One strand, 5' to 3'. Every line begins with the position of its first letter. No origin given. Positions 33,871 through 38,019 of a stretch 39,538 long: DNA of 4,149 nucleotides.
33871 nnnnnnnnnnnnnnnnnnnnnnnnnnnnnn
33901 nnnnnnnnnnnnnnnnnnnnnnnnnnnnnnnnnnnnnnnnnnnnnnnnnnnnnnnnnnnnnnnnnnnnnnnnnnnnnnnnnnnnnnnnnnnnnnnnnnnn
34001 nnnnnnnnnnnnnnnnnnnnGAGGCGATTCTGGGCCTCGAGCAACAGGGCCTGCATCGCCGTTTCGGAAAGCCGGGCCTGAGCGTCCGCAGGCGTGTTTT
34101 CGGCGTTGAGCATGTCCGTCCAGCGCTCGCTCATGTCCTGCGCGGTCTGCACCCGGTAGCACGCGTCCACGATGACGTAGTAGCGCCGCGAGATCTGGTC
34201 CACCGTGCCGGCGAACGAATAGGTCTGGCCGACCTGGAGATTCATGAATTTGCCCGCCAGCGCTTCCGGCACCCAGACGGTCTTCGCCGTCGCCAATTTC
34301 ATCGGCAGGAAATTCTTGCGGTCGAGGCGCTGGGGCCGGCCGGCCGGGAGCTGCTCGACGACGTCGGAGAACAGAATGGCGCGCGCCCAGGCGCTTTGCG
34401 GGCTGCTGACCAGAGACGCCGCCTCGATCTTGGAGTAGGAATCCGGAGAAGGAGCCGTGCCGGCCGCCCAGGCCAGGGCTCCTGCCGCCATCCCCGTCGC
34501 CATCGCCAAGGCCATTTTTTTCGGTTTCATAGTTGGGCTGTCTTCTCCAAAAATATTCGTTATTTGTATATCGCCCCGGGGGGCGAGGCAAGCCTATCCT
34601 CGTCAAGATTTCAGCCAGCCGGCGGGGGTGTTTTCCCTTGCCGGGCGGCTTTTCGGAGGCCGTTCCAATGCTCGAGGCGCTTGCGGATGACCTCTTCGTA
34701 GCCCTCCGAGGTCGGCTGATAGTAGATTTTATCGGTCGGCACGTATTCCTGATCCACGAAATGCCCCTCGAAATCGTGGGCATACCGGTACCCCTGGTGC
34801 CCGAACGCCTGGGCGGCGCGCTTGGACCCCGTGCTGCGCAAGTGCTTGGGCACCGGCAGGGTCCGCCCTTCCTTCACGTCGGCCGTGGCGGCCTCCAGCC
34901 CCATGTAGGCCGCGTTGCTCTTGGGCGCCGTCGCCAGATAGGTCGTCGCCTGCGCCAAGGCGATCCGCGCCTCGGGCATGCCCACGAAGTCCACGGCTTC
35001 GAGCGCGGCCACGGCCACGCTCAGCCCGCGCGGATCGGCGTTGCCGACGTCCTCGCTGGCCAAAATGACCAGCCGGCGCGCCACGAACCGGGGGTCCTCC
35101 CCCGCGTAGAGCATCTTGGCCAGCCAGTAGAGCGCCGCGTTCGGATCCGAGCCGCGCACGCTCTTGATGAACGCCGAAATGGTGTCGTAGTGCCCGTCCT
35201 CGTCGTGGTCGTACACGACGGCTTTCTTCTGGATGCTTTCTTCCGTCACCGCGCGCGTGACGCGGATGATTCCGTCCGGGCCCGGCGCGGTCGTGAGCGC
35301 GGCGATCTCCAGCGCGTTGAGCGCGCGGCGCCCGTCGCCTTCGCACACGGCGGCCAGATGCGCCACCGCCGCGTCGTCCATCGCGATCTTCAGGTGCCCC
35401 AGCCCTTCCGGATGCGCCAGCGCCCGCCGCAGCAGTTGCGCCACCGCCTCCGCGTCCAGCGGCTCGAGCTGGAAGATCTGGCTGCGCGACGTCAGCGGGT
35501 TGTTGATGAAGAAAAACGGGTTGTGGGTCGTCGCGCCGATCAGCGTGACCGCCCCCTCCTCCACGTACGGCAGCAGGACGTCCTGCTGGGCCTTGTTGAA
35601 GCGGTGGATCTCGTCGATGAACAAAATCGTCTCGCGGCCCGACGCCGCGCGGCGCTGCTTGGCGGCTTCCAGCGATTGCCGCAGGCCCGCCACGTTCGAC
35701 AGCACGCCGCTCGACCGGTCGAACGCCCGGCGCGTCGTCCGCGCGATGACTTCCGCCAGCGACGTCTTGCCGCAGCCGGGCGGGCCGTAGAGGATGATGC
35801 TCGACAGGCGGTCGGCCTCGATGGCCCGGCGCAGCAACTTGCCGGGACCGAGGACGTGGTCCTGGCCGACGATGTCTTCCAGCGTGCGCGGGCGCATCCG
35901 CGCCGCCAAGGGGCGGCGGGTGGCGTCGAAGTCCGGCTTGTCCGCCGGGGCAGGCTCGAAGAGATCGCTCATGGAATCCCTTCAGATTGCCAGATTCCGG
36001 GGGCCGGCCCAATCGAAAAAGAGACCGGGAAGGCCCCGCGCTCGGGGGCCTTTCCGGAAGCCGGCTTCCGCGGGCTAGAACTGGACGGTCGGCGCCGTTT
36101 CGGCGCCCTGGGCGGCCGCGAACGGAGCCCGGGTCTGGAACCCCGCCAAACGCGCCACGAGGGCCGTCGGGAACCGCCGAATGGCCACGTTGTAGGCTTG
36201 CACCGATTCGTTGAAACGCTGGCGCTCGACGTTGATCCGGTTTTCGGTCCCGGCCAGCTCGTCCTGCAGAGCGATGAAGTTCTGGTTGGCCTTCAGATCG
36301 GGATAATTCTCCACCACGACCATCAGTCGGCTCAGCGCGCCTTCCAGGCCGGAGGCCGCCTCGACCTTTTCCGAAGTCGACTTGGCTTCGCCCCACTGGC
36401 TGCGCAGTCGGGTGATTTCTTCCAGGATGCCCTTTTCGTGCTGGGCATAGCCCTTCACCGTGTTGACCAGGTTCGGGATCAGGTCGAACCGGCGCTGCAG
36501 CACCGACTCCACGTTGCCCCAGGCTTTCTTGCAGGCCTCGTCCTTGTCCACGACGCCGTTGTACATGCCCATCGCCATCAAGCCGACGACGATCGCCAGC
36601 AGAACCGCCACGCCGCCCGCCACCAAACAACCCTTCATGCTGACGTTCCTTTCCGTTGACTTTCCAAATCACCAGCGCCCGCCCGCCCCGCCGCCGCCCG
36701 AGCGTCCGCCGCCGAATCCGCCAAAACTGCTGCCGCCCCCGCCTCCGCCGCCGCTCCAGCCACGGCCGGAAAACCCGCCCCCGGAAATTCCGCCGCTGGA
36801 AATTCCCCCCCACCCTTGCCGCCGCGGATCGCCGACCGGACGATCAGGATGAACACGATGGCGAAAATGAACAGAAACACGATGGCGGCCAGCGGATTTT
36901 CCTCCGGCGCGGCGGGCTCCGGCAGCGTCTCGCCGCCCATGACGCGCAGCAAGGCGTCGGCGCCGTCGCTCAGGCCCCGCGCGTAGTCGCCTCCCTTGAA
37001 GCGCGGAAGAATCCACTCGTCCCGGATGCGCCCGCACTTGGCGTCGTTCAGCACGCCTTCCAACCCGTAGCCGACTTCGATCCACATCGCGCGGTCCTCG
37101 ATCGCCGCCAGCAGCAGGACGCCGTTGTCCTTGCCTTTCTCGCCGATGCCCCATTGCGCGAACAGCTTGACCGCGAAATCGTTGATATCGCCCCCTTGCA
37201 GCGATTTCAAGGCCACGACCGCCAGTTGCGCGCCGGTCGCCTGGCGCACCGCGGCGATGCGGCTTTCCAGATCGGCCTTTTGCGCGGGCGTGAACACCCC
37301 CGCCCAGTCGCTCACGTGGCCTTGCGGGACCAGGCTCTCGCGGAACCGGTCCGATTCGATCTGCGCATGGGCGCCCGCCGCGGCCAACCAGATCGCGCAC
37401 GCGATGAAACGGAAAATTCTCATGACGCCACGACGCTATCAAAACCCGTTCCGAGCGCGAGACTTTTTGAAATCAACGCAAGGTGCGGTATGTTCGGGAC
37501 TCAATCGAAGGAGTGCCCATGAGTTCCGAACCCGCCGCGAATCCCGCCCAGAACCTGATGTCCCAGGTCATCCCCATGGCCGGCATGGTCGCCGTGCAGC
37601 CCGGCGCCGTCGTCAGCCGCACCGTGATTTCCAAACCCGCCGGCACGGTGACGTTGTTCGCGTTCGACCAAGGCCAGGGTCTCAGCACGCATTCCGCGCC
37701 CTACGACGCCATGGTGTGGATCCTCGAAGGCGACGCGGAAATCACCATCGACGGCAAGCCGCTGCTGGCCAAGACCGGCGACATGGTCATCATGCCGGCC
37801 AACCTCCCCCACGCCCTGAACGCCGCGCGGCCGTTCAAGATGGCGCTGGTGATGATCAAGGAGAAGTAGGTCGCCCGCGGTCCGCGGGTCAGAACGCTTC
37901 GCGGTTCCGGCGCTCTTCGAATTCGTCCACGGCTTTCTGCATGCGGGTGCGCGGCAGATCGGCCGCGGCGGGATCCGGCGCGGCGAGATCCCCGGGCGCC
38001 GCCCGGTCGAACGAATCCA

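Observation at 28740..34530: Tandem array of three exported E/R/A/K/Q-rich long-helix proteins: candidate uncharacterised envelope system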

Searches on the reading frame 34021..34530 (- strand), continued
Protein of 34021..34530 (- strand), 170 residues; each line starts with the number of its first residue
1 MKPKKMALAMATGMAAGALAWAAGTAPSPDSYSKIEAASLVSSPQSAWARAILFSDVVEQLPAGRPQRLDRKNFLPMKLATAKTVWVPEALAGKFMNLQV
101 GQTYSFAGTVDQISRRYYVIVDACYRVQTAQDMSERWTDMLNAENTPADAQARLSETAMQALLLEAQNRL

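Call 65: find_encoding_contigs(protein=P0086, flank=6000, max_places=1)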
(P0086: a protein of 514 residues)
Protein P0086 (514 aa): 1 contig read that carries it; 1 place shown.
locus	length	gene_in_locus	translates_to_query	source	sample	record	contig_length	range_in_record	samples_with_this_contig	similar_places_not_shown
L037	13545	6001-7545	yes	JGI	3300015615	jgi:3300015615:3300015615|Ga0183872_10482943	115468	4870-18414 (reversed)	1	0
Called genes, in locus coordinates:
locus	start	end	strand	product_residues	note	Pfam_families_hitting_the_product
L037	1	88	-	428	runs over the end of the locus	PF07642:BBP2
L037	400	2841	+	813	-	PF00069:Pkinase, PF03109:ABC1 (faint), PF07714:PK_Tyr_Ser-Thr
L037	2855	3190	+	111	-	PF01329:Pterin_4a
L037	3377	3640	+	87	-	PF00312:Ribosomal_S15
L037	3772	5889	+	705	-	PF01138:RNase_PH, PF03725:RNase_PH_C, PF01138:RNase_PH, PF00013:KH_1, PF00575:S1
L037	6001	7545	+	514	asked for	-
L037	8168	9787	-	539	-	PF19263:DUF5906 (weak)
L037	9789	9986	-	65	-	-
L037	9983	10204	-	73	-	-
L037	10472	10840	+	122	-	-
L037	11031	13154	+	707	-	PF01555:N6_N4_Mtase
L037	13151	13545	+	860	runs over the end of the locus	PF04851:ResIII, PF27151:YagJ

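Call 66: find_encoding_contigs(protein=P0170, flank=6000, max_places=1)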
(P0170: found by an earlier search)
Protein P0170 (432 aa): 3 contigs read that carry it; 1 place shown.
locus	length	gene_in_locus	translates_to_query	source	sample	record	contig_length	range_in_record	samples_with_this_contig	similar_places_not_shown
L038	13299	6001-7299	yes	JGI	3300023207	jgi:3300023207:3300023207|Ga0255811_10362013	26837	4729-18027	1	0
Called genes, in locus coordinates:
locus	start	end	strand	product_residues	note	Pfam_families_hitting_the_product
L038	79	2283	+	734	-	PF01138:RNase_PH, PF03725:RNase_PH_C, PF03726:PNPase, PF01138:RNase_PH, PF00013:KH_1, PF00575:S1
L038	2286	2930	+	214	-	PF00730:HhH-GPD, PF00633:HHH (weak), PF10576:EndIII_4Fe-2S (weak)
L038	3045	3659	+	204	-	-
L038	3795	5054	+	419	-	-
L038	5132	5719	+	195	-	-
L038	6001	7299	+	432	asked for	-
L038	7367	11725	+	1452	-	PF21345:PcRGLX_2nd, PF00801:PKD, PF18911:PKD_4, PF00801:PKD, PF18911:PKD_4, PF00801:PKD, PF18911:PKD_4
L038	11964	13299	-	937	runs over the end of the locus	PF00989:PAS, PF13188:PAS_8 (weak), PF13426:PAS_9, PF08448:PAS_4, PF08447:PAS_3, PF13426:PAS_9 (weak), PF00512:HisKA, PF02518:HATPase_c, +1 more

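Call 67: find_encoding_contigs(protein=P0075, flank=6000, max_places=1)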
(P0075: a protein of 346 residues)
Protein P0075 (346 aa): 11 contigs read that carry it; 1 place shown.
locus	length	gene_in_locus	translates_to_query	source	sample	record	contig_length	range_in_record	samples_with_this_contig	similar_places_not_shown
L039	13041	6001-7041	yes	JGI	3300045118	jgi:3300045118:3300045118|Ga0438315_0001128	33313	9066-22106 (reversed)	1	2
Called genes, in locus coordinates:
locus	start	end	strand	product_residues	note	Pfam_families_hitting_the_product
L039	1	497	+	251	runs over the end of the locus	-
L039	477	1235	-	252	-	-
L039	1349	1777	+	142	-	PF02367:TsaE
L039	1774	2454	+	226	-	PF00814:TsaD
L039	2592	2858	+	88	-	PF00312:Ribosomal_S15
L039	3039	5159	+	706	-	PF01138:RNase_PH, PF03725:RNase_PH_C, PF03726:PNPase, PF22675:KH-I_KHDC4-BBP (faint), PF01138:RNase_PH, PF00013:KH_1, PF00575:S1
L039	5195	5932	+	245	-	PF00730:HhH-GPD, PF00633:HHH (faint), PF10576:EndIII_4Fe-2S (weak)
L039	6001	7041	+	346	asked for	-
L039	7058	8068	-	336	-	PF00480:ROK, PF01869:BcrAD_BadFG (faint)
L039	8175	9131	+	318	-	-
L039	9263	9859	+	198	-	-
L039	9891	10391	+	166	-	-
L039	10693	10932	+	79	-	-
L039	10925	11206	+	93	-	PF05016:ParE_toxin (weak)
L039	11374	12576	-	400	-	PF14238:DUF4340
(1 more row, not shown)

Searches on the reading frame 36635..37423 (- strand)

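Call 55: search_protein_families(library=pfam, proteins=[window:36635-37423:-], max_evalue=0.0001)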
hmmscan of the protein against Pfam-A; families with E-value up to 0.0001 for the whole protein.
window:36635-37423:- (262 aa): 1 family
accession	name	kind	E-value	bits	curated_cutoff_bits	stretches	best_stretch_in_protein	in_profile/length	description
PF04536.20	TPM_phosphatase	-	1.2e-42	145.3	22.1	1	37-159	1-123/125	TPM domain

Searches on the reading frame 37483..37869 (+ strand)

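Call 55: search_protein_families(library=pfam, proteins=[window:37483-37869:+], max_evalue=0.0001)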
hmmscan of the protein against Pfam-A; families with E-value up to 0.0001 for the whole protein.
window:37483-37869:+ (128 aa): 2 families
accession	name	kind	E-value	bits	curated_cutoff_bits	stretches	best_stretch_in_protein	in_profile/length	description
PF07883.17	Cupin_2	-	1.5e-10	41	27.2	1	59-123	3-67/70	Cupin domain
PF05899.18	Cupin_3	-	6.1e-05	23.1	23.5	1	52-114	3-66/74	EutQ-like cupin domain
